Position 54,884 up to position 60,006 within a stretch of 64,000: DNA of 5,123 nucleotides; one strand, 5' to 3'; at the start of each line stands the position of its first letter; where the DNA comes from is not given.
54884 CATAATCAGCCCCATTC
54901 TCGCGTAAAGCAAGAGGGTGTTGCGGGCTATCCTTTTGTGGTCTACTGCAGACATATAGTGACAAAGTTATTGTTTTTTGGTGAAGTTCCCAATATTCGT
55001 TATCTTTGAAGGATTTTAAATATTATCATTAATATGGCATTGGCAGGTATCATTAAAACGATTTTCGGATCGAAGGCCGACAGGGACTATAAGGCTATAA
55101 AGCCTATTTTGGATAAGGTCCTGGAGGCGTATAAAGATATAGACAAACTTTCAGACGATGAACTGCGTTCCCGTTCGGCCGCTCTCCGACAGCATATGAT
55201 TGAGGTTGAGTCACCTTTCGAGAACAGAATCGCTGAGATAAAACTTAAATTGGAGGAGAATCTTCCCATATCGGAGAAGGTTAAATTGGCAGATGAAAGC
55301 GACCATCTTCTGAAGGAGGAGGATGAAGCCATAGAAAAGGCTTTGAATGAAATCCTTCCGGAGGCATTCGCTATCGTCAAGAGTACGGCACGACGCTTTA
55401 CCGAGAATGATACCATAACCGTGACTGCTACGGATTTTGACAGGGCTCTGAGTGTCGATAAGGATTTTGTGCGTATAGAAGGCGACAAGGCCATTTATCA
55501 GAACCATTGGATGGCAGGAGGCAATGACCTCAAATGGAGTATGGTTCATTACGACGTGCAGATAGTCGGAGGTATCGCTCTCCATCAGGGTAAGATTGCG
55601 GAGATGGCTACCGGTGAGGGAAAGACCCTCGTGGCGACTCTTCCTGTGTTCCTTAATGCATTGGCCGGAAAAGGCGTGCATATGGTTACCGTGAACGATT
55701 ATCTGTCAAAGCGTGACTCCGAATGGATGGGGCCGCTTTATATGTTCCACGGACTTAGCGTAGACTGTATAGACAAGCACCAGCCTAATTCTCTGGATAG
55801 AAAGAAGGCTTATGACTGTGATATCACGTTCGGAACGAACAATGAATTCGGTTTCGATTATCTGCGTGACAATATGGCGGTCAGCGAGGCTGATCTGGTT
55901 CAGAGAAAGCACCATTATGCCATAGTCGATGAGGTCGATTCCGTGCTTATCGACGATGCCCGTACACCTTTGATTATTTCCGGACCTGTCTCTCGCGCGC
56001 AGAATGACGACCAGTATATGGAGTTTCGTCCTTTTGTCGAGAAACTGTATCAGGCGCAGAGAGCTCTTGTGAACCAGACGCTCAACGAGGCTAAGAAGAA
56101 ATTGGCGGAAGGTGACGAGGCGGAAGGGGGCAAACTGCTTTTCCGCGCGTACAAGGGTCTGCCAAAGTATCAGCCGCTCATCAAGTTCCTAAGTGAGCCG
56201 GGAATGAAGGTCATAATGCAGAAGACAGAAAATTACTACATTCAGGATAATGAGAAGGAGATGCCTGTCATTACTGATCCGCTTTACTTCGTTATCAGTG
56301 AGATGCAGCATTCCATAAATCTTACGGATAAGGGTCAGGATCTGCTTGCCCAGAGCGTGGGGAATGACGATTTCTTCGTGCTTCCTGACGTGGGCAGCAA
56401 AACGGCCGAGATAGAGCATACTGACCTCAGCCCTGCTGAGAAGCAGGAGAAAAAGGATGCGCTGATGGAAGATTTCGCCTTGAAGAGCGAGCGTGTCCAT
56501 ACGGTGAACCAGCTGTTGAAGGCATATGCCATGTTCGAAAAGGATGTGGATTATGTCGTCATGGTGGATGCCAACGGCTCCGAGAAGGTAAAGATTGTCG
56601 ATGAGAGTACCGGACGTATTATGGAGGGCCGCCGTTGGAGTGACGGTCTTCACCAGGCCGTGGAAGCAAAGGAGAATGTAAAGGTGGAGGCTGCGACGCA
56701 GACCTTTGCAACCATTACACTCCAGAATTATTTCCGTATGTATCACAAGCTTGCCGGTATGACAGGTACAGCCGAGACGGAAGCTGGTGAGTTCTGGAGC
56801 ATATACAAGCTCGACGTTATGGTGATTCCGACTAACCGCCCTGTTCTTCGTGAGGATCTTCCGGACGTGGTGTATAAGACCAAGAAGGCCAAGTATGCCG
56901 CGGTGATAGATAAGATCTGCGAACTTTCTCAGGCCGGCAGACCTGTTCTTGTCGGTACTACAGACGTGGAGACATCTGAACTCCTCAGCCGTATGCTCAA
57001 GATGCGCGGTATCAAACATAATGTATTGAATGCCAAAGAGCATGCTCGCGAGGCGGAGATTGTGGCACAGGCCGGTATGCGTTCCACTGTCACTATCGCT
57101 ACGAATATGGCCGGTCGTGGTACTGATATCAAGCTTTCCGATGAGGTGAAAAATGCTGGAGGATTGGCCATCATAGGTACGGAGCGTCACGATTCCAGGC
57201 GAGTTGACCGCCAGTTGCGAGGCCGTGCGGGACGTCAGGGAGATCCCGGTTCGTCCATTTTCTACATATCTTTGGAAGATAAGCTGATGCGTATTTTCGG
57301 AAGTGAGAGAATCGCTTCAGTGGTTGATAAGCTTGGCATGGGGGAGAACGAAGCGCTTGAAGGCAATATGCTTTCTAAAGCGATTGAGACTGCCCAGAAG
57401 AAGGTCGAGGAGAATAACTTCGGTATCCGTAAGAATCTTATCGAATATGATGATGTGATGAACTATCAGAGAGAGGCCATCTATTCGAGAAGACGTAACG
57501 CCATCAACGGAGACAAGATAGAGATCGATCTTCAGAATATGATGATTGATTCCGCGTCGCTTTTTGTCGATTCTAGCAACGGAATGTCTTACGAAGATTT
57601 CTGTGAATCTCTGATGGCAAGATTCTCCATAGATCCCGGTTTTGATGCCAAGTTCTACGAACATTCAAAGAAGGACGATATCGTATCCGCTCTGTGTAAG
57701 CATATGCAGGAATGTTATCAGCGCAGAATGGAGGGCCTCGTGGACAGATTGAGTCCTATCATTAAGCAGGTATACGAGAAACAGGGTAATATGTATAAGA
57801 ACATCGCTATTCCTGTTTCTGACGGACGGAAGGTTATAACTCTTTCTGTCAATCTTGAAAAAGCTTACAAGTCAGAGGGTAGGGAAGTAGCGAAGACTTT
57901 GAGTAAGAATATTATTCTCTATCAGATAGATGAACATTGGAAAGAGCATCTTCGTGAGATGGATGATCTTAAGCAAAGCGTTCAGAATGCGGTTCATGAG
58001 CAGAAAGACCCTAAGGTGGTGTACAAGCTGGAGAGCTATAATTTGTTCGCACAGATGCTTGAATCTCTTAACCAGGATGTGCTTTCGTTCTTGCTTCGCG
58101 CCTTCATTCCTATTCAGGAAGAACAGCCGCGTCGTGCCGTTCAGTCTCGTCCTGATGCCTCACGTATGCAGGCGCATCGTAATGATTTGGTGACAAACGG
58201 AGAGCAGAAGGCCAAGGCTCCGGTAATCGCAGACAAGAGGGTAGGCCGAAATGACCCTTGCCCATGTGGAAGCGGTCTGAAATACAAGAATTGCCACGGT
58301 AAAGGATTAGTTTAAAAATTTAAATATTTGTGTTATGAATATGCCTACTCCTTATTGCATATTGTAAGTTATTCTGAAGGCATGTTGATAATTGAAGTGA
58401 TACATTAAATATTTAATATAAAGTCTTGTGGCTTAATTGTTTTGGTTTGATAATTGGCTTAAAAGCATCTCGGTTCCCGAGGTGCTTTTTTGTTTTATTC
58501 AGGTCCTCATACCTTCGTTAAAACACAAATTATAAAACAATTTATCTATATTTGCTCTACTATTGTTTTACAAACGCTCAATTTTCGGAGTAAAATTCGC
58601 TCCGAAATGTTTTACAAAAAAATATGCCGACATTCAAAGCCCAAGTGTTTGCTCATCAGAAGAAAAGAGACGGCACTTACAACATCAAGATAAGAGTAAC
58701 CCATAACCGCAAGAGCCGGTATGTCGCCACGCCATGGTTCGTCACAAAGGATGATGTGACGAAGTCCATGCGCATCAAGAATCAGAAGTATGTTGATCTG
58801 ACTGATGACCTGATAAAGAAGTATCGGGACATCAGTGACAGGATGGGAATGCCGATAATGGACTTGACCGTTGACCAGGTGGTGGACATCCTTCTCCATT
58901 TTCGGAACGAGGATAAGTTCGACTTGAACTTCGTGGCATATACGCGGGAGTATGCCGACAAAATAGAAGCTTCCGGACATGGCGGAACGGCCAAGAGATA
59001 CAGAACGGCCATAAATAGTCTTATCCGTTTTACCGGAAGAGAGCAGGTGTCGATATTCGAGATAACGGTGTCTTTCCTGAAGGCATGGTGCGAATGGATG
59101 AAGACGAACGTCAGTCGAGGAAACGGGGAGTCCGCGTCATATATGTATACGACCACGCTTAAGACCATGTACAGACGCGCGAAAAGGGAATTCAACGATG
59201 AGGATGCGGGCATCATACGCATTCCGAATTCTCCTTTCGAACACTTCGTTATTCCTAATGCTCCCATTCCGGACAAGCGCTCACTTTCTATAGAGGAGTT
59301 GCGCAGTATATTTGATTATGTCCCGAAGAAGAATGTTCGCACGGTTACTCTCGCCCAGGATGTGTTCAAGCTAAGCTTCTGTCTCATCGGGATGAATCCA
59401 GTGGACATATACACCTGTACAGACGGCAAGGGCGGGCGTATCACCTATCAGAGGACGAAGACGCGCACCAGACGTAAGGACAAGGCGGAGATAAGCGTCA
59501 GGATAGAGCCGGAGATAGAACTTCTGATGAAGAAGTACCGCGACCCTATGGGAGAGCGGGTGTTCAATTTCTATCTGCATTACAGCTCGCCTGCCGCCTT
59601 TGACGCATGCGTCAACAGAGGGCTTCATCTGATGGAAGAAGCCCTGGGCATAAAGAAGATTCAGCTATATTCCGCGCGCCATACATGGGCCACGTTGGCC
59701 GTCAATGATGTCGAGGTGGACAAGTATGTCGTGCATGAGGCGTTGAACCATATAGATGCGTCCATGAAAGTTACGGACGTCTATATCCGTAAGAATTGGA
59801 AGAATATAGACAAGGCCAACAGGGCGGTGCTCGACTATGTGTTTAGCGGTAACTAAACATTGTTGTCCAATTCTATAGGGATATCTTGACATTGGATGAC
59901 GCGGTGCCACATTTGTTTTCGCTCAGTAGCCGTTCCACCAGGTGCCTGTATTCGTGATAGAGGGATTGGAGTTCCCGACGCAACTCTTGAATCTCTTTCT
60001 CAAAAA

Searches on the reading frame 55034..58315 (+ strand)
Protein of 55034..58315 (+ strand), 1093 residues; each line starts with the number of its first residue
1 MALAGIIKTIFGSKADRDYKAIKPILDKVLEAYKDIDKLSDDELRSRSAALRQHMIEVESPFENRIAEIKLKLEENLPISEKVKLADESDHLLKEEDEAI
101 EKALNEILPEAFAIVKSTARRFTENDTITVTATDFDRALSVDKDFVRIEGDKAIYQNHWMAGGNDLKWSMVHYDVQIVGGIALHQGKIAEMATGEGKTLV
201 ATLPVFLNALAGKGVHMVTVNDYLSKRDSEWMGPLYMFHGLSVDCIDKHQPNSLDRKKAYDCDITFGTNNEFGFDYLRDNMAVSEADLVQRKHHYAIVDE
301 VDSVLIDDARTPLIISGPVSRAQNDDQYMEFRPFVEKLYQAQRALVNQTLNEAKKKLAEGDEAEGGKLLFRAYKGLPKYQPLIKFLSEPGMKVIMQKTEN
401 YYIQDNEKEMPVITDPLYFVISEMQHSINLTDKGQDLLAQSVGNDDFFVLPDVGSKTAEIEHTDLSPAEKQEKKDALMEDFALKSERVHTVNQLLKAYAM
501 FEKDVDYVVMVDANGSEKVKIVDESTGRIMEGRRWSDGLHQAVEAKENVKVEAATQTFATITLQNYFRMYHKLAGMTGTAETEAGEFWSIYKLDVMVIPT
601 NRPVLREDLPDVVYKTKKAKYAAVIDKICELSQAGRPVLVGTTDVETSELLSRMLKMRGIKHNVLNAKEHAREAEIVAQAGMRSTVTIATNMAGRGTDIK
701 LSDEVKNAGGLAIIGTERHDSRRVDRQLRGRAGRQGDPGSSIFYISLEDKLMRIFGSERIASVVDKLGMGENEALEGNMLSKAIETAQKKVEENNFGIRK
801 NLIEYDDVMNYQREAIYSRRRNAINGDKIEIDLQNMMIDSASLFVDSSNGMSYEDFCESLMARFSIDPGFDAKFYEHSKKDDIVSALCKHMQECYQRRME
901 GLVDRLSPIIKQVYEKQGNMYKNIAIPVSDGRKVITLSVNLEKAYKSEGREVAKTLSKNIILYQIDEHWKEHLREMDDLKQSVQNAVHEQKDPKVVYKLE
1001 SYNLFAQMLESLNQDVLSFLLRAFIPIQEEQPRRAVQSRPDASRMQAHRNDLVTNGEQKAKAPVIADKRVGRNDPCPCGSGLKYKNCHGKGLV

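Call 37: search_protein_families(library=pfam, proteins=[window:55034-58315:+], max_evalue=0.001)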
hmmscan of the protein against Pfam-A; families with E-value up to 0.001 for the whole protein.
window:55034-58315:+ (1093 aa): 7 families
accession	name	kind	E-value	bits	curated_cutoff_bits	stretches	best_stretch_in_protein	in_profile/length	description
PF07517.20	SecA_DEAD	-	3.2e-113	378.2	24.6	1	8-588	2-290/290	SecA DEAD-like domain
PF21090.3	P-loop_SecA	-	6e-77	258.3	27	2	603-704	1-102/205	SecA P-loop domain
PF07516.18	SecA_SW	-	2.3e-50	171.9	26.7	1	775-1022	2-198/200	SecA Wing and Scaffold domain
PF01043.26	SecA_PP_bind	-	6.9e-26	91.4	23.5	1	399-544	3-110/110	SecA preprotein cross-linking domain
PF02810.21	SEC-C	-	1.1e-09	38.4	20.4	1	1072-1090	1-19/19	SEC-C motif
PF00270.35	DEAD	-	0.00013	22.2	26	0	188-306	18-131/167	DEAD/DEAH box helicase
PF00271.37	Helicase_C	-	0.00027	21.6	23.5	0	625-736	7-110/110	Helicase conserved C-terminal domain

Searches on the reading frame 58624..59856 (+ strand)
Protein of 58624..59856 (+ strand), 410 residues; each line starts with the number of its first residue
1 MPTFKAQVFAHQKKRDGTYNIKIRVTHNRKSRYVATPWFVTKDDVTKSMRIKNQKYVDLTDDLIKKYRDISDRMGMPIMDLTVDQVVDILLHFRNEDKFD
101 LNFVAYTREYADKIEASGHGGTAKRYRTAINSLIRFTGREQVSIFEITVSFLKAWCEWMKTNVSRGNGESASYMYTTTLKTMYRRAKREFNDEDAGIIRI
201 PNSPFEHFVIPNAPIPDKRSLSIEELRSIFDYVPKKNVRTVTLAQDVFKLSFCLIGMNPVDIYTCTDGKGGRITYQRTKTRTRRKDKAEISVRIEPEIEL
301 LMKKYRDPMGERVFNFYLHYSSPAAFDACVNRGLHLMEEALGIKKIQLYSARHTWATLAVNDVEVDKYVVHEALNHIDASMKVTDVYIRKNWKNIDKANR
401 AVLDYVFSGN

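Call 37: search_protein_families(library=pfam, proteins=[window:58624-59856:+], max_evalue=0.001)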
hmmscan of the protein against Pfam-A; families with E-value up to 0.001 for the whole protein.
window:58624-59856:+ (410 aa): 2 families
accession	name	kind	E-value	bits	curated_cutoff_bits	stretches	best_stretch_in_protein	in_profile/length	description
PF13102.12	Phage_int_SAM_5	-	1.3e-12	48.4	22.3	1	102-189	1-85/98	Phage integrase SAM-like domain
PF17293.8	Arm-DNA-bind_5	-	0.00023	22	22.6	1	13-57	8-53/87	Arm DNA-binding domain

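Call 75: search_protein_families(library=ncbifam, proteins=[window:58624-59856:+], max_evalue=0.01)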
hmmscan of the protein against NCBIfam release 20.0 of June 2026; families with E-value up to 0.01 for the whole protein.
window:58624-59856:+ (410 aa): 0 families
